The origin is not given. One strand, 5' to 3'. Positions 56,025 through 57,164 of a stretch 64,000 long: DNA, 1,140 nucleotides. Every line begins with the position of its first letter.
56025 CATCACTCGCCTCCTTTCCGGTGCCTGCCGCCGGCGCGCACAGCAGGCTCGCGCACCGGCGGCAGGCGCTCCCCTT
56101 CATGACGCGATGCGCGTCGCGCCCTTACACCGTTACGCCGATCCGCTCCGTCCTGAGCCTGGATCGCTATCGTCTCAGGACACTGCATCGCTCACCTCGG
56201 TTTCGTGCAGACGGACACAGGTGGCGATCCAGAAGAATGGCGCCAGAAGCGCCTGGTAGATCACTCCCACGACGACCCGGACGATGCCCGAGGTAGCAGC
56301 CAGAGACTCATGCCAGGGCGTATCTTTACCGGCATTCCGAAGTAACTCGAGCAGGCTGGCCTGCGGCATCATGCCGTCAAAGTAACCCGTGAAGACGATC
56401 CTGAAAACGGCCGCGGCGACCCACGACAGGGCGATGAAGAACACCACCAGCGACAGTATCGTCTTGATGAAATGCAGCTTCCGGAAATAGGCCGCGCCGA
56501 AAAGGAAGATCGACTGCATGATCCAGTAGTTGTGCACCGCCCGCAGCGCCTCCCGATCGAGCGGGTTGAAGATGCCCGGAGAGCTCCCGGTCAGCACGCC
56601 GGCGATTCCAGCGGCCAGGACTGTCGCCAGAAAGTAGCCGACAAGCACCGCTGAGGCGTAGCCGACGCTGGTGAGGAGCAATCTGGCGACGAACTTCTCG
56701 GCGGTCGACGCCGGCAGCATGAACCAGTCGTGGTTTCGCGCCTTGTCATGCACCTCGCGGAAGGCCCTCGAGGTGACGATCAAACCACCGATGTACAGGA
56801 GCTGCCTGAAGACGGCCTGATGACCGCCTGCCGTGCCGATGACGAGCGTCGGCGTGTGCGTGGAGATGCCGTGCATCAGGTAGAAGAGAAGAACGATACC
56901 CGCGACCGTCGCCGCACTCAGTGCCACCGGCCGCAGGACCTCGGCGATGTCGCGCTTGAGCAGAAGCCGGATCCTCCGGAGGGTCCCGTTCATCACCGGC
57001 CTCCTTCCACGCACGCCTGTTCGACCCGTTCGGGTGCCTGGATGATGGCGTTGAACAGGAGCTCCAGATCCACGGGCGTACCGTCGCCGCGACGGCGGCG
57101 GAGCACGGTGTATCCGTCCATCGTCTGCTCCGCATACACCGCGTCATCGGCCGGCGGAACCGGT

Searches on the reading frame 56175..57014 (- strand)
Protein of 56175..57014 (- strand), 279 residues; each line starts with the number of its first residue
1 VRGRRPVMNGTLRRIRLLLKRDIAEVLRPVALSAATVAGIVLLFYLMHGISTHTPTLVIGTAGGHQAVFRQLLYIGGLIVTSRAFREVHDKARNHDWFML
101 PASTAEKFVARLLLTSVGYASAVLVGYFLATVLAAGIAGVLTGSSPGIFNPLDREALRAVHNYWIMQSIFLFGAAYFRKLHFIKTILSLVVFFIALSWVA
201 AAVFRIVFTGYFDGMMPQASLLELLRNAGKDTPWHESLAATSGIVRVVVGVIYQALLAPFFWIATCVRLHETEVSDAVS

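Call 3: search_protein_families(library=pfam, proteins=[window:56175-57014:-], max_evalue=0.01)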
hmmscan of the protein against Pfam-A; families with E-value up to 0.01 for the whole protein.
window:56175-57014:- (279 aa): 0 families

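Call 4: search_protein_families(library=ncbifam, proteins=[window:56175-57014:-], max_evalue=0.01)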
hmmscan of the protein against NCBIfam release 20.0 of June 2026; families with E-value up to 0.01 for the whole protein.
window:56175-57014:- (279 aa): 0 families

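Call 17: find_homologous_proteins(query=window:56175-56993:-, max_evalue=0.001)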
Query window:56175-56993:- (272 aa): 56 proteins with E <= 0.001 among 6806 candidates.
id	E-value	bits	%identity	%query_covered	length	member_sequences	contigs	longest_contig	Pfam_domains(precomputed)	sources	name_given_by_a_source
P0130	4.1e-171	586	100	100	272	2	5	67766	-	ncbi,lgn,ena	-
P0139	6.6e-76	273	53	100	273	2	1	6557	-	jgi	jgi:uncharacterized membrane protein HdeD (DUF308 family)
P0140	1.8e-65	239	45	100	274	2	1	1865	-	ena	-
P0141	2.1e-58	216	43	99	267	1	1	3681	-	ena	-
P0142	2.7e-58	216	45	98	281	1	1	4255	-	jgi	jgi:hypothetical protein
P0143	1.2e-57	214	44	100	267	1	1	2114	PF12730.14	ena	-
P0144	1.2e-52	197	44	98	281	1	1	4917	-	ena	-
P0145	3.7e-48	183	41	99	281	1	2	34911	-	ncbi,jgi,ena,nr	ncbi:MAG: hypothetical protein HN368_04280 [Spirochaetales bacterium]|jgi:hypothetical protein|nr:hy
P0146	6.6e-48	182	39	98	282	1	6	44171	-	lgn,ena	-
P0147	6.4e-41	159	35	97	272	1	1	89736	-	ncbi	-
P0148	5.3e-39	153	35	100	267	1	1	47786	-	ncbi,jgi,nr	ncbi:MAG: hypothetical protein GXP33_05830 [Spirochaetes bacterium]|nr:hypothetical protein [Spiroch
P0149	6.0e-39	152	36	99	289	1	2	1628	-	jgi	jgi:hypothetical protein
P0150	5.7e-38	149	38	97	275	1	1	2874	-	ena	-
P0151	3.6e-37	147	36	100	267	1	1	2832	-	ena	-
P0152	6.7e-37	146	38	96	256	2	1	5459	-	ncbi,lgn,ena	-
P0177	4.6e-29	120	34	97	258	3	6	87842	-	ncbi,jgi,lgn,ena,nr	ncbi:hypothetical protein KJ762_07240 [bacterium]|nr:hypothetical protein [bacterium] MBU1066137.1 h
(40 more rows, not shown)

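Call 20: find_encoding_contigs(protein=P0139, flank=10000, max_places=2)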
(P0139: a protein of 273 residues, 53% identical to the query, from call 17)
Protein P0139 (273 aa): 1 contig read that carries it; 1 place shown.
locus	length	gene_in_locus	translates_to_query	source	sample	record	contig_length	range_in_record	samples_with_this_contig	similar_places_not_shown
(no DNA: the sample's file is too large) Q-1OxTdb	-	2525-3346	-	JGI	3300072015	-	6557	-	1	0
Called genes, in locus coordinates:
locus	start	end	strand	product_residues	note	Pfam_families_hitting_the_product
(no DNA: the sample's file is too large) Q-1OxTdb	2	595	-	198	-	?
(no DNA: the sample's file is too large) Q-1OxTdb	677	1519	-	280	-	PF04909:Amidohydro_2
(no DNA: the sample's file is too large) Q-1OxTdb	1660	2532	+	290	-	PF00005:ABC_tran, PF13304:AAA_21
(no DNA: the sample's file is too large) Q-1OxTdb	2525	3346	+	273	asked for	-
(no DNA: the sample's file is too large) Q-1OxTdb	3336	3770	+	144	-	PF00392:GntR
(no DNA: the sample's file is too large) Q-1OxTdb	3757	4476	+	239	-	PF10988:DUF2807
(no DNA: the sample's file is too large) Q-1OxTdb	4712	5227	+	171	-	PF00156:Pribosyltran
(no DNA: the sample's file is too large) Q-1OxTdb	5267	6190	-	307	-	PF02653:BPD_transp_2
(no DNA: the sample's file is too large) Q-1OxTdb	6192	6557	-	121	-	?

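Call 21: find_encoding_contigs(protein=P0145, flank=8000, max_places=2)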
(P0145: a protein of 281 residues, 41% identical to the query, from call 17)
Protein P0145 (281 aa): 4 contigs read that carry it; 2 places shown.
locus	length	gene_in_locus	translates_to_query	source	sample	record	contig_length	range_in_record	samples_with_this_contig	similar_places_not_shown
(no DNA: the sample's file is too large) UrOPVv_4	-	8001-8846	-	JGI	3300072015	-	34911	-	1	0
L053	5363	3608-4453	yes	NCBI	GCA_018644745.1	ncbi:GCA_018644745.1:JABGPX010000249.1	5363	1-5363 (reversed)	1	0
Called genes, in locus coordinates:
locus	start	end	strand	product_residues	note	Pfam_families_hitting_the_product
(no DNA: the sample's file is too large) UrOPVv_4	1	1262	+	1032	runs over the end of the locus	PF02837:Glyco_hydro_2_N, PF22666:Glyco_hydro_2_N2 (faint), PF00703:Glyco_hydro_2, PF02836:Glyco_hydro_2_C, PF16353:LacZ_4, PF02929:Bgal_small_N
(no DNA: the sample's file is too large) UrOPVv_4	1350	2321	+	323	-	PF03781:FGE-sulfatase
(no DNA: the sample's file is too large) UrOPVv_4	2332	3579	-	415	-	PF00133:tRNA-synt_1 (faint), PF01406:tRNA-synt_1e, PF01921:tRNA-synt_1f (faint), PF09334:tRNA-synt_1g (weak)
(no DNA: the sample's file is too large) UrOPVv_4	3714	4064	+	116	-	PF02617:ClpS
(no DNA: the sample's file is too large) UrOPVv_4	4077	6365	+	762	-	PF02861:Clp_N, PF05496:RuvB_N (faint), PF00004:AAA, PF17871:AAA_lid_9, PF07724:AAA_2, PF07728:AAA_5, PF00004:AAA, PF10431:ClpB_D2-small, +12 more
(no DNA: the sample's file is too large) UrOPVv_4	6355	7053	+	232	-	PF03588:Leu_Phe_trans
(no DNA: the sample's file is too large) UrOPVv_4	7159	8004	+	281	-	PF00005:ABC_tran, PF13304:AAA_21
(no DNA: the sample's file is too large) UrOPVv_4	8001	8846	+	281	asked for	-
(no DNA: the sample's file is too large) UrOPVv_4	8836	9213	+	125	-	PF00392:GntR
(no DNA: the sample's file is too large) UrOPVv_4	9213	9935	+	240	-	PF10988:DUF2807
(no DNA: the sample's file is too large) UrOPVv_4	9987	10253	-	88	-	-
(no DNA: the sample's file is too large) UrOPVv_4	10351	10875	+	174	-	-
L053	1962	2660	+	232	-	PF03588:Leu_Phe_trans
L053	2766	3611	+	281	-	PF00005:ABC_tran, PF13304:AAA_21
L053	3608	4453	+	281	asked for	-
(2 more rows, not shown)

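Call 49: find_encoding_contigs(protein=P0147, flank=6000, max_places=1)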
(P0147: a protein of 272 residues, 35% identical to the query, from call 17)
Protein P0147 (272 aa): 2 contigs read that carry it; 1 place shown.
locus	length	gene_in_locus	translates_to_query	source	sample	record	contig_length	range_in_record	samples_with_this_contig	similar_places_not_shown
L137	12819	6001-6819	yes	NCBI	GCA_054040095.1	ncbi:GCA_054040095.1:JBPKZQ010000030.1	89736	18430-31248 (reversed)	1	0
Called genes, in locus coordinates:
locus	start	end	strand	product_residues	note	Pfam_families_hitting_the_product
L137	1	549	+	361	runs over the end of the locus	PF02653:BPD_transp_2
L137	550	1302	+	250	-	PF00005:ABC_tran, PF02463:SMC_N (faint), PF13304:AAA_21 (faint)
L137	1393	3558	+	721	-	PF00672:HAMP, PF00512:HisKA, PF02518:HATPase_c, PF14501:HATPase_c_5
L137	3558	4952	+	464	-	PF00072:Response_reg, PF00158:Sigma54_activat, PF14532:Sigma54_activ_2, PF00004:AAA (weak), PF07724:AAA_2, PF07728:AAA_5, PF25601:AAA_lid_14, PF02954:HTH_8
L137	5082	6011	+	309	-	PF00005:ABC_tran, PF13304:AAA_21 (weak)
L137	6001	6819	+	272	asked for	-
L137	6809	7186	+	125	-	PF00392:GntR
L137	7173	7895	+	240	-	PF10988:DUF2807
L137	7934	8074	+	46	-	-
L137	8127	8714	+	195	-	-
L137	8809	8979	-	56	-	PF00571:CBS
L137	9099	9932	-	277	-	PF00005:ABC_tran, PF13304:AAA_21 (faint)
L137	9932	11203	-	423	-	PF00528:BPD_transp_1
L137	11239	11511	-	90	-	PF04069:OpuAC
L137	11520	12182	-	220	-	PF04069:OpuAC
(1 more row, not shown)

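Call 50: find_encoding_contigs(protein=P0177, flank=6000, max_places=1)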
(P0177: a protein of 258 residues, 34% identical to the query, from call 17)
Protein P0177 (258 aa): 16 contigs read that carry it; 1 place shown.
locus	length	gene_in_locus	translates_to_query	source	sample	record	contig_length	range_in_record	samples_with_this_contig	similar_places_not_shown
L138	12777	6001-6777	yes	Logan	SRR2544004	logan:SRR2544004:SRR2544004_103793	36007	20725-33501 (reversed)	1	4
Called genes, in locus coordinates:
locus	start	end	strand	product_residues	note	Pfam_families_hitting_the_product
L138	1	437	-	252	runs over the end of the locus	PF01325:Fe_dep_repress, PF02742:Fe_dep_repr_C, PF04023:FeoA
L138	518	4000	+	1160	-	PF02574:S-methyl_trans, PF00809:Pterin_bind, PF03599:CdhD (weak), PF02607:B12-binding_2, PF02310:B12-binding, PF02965:Met_synt_B12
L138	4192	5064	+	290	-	-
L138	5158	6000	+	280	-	PF00005:ABC_tran, PF13304:AAA_21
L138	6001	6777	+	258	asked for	-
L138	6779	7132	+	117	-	PF00392:GntR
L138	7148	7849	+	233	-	PF10988:DUF2807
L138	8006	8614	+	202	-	PF01725:Ham1p_like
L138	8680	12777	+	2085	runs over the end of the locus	PF14349:SprA_N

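Call 55: find_encoding_contigs(protein=P0144, flank=5000, max_places=1)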
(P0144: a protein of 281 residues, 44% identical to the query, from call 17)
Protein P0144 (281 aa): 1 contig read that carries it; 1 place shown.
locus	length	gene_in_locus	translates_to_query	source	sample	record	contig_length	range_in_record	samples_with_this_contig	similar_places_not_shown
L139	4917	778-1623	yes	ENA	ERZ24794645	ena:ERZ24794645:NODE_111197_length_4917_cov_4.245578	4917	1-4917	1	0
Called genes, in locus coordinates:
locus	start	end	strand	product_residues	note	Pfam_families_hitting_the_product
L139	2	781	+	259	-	?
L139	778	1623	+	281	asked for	-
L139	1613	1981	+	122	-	PF00392:GntR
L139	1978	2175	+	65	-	-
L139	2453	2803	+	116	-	PF00072:Response_reg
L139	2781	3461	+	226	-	PF04509:CheC (faint)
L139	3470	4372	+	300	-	PF08448:PAS_4 (weak), PF00990:GGDEF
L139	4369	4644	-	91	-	-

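Call 56: find_encoding_contigs(protein=P0146, flank=5000, max_places=2)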
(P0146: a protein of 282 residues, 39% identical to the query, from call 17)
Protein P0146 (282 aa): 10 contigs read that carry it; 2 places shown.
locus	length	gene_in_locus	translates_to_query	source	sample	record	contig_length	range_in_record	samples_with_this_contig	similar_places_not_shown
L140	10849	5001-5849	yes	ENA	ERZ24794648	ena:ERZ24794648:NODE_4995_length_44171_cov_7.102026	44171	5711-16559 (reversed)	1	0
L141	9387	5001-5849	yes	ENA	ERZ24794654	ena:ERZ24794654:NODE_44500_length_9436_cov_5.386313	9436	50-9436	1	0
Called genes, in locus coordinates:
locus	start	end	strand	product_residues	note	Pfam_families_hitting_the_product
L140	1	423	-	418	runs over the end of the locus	PF00133:tRNA-synt_1 (faint), PF01406:tRNA-synt_1e, PF01921:tRNA-synt_1f (faint), PF09334:tRNA-synt_1g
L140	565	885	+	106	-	PF02617:ClpS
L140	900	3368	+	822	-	PF02861:Clp_N, PF13191:AAA_16 (faint), PF00004:AAA, PF17871:AAA_lid_9, PF00004:AAA, PF07724:AAA_2, PF07728:AAA_5, PF10431:ClpB_D2-small, +10 more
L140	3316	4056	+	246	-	PF03588:Leu_Phe_trans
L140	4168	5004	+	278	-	PF00005:ABC_tran, PF13304:AAA_21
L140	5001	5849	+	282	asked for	-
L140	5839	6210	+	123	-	PF00392:GntR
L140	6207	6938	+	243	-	PF10988:DUF2807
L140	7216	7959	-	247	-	PF01061:ABC2_membrane, PF12698:ABC2_membrane_3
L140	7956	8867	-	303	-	PF13175:AAA_15 (faint), PF00005:ABC_tran, PF02463:SMC_N (faint), PF13304:AAA_21 (weak)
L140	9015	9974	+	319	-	PF00005:ABC_tran, PF08352:oligo_HPY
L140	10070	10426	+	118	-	PF07238:PilZ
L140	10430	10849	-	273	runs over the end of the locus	PF00485:PRK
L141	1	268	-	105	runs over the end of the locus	?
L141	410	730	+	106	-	PF02617:ClpS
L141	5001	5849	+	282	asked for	-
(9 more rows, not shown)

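Call 58: search_protein_families(library=ncbifam, proteins=[L140:6207-6938:+, L140:5839-6210:+, L140:4168-5004:+], max_evalue=0.00001)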
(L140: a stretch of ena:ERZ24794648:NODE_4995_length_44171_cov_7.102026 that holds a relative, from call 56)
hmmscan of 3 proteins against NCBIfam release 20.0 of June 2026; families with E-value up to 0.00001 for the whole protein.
L140:6207-6938:+ (243 aa): 0 families

L140:5839-6210:+ (123 aa): 14 families
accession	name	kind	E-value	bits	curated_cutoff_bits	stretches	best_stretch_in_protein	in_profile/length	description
NF052282.1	PLP_TF_PdxR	equivalog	4.5e-16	58.9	320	1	8-81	1-74/448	MocR-like pyridoxine biosynthesis transcription factor PdxR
NF052286.1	ecto_TF_EhuR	exception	1.2e-11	43.9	480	1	6-86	9-89/458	MocR-like ectoine utilization transcription factor EhuR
NF047563.1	modulin_PmtR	equivalog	2.8e-11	43.5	200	1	5-82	9-86/125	PSM export ABC transporter transcriptional regulator PmtR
NF052285.1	GABA_TF_GabR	exception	2e-10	40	600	1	10-94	1-81/456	MocR-like transcriptional regulator GabR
TIGR02325.1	C_P_lyase_phnF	equivalog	4.7e-10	39.4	156.8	1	7-79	7-77/238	phosphonate metabolism transcriptional regulator PhnF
TIGR02018.2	his_ut_repres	equivalog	5.1e-10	39.1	220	1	10-77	1-68/226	histidine utilization transcriptional repressor HutC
NF052290.2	MocR_like_YczR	exception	5.6e-09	35.2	487.4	1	5-75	16-86/458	MocR-like transcription factor YczR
NF052281.1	rhizopine_MocR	equivalog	1.2e-08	34.1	650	1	5-81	15-91/479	rhizopine catabolism transcriptional regulator MocR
NF053730.1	TransRegRv1152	equivalog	8.1e-08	32.2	170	1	4-73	12-81/120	Rv1152 family transcriptional regulator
NF012025.0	PRK15481.1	equivalog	1.1e-07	30.9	573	1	12-77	10-75/432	MocR-like B6 salvage transcription factor PtsJ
NF011575.0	PRK14999.1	equivalog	1.7e-07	30.8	424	1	9-76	13-80/241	histidine utilization repressor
NF007588.0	PRK10225.1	equivalog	5.2e-07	29.2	442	1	7-116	8-118/257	Uxu operon transcriptional regulator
NF052441.1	TransRegRv0792c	equivalog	1.9e-06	27.3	400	1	9-77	17-85/260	Rv0792c family HTH-type transcriptional regulator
TIGR03337.1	phnR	equivalog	9.4e-06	25.5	296.75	0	10-73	3-66/231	phosphonate utilization transcriptional regulator PhnR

L140:4168-5004:+ (278 aa): 170 families (the best 25 are shown)
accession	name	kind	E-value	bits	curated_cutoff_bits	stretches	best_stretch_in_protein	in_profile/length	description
TIGR01188.1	drrA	subfamily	2.8e-33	115.5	312.45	1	17-232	9-230/302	daunorubicin resistance ABC transporter, ATP-binding protein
NF047565.1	PSM_export_PmtA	equivalog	4.5e-33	114.7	350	1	12-246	12-252/282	phenol-soluble modulin export ABC transporter ATP-binding protein PmtA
TIGR03522.1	GldA_ABC_ATP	equivalog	7.3e-31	107.7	402.6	1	2-228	3-234/301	gliding motility-associated ABC transporter ATP-binding subunit GldA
TIGR03740.1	galliderm_ABC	subfamily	1.6e-28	99.9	309.75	1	4-212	3-210/223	lantibiotic protection ABC transporter ATP-binding subunit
TIGR03375.1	type_I_sec_LssB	subfamily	1.2e-26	93.3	693.1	1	5-217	469-692/696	type I secretion system permease/ATPase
TIGR03864.1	PQQ_ABC_ATP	hypoth_equivalog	1.5e-25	90.1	302.25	1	3-219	3-225/236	ABC transporter, ATP-binding subunit, PQQ-dependent alcohol dehydrogenase system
NF000355.4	ribo_prot_ABC_F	equivalog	5.5e-23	81.6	380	1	3-204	4-192/499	ribosomal protection-like ABC-F family protein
NF040873.1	AztA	equivalog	7.8e-23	81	220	2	121-191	114-184/191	zinc ABC transporter ATP-binding protein AztA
TIGR04521.1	ECF_ATPase_2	equivalog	4.2e-22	78.5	330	1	125-231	143-249/279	energy-coupling factor transporter ATPase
TIGR03873.1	F420-0_ABC_ATP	hypoth_equivalog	5.4e-22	78.3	372.4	2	124-214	135-225/256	putative F420-0 ABC transporter ATP-binding protein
NF010061.0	PRK13538.1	equivalog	1.2e-21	77.2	195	1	3-186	7-193/211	cytochrome c biogenesis heme-transporting ATPase CcmA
TIGR01189.1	ccmA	equivalog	2.6e-21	76.2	131.6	1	6-191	5-192/198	heme ABC exporter ATP-binding protein CcmA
TIGR03771.1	anch_rpt_ABC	equivalog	3.2e-21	76.1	268.8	1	123-211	110-197/223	anchored repeat-type ABC transporter ATP-binding subunit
NF010060.0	PRK13537.1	equivalog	5.9e-21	74.6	521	1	6-211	20-231/314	nodulation factor ABC transporter ATP-binding protein NodI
TIGR04406.1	LPS_export_lptB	equivalog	9.3e-21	74.2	240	2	108-220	115-229/239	LPS export ABC transporter ATP-binding protein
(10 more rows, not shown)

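Call 59: search_protein_families(library=pfam, proteins=[L140:6207-6938:+, L140:5839-6210:+, L139:1978-2175:+], max_evalue=0.1)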
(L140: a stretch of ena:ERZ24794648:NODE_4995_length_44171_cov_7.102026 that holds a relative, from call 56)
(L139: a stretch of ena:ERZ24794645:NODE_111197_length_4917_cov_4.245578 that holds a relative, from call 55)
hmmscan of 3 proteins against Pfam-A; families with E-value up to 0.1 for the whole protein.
L140:6207-6938:+ (243 aa): 1 family
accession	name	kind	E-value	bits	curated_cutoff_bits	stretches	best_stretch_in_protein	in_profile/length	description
PF10988.14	DUF2807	-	1.8e-13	51.1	24.2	1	61-198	1-135/181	Putative auto-transporter adhesin, head GIN domain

L140:5839-6210:+ (123 aa): 9 families
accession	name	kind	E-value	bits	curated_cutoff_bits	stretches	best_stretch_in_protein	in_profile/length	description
PF00392.27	GntR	-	7.5e-11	42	27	1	10-72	2-64/64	Bacterial regulatory proteins, gntR family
PF02082.26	Rrf2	-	0.00016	22.2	30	1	27-80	18-73/132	Iron-dependent Transcriptional regulator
PF13545.12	HTH_Crp_2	-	0.0022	18.4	27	1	34-72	24-61/70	Crp-like helix-turn-helix domain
PF13730.12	HTH_36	-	0.011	16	25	1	10-62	11-55/55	Helix-turn-helix domain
PF01726.22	LexA_DNA_bind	-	0.016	15.4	23.7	1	21-63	14-57/65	LexA DNA binding domain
PF00325.26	Crp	-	0.022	14.9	21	1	48-62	18-32/32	Bacterial regulatory proteins, crp family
PF05732.17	RepL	-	0.026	14.5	20.3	1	26-73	69-116/164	Firmicute plasmid replication protein (RepL)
PF24606.1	CEMIP_beta-hel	-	0.064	13.4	27.3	1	34-79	51-97/212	CEMIP beta-helix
PF04539.22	Sigma70_r3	-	0.085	13.4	25.3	0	24-52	12-40/78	Sigma-70 region 3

L139:1978-2175:+ (65 aa): 0 families
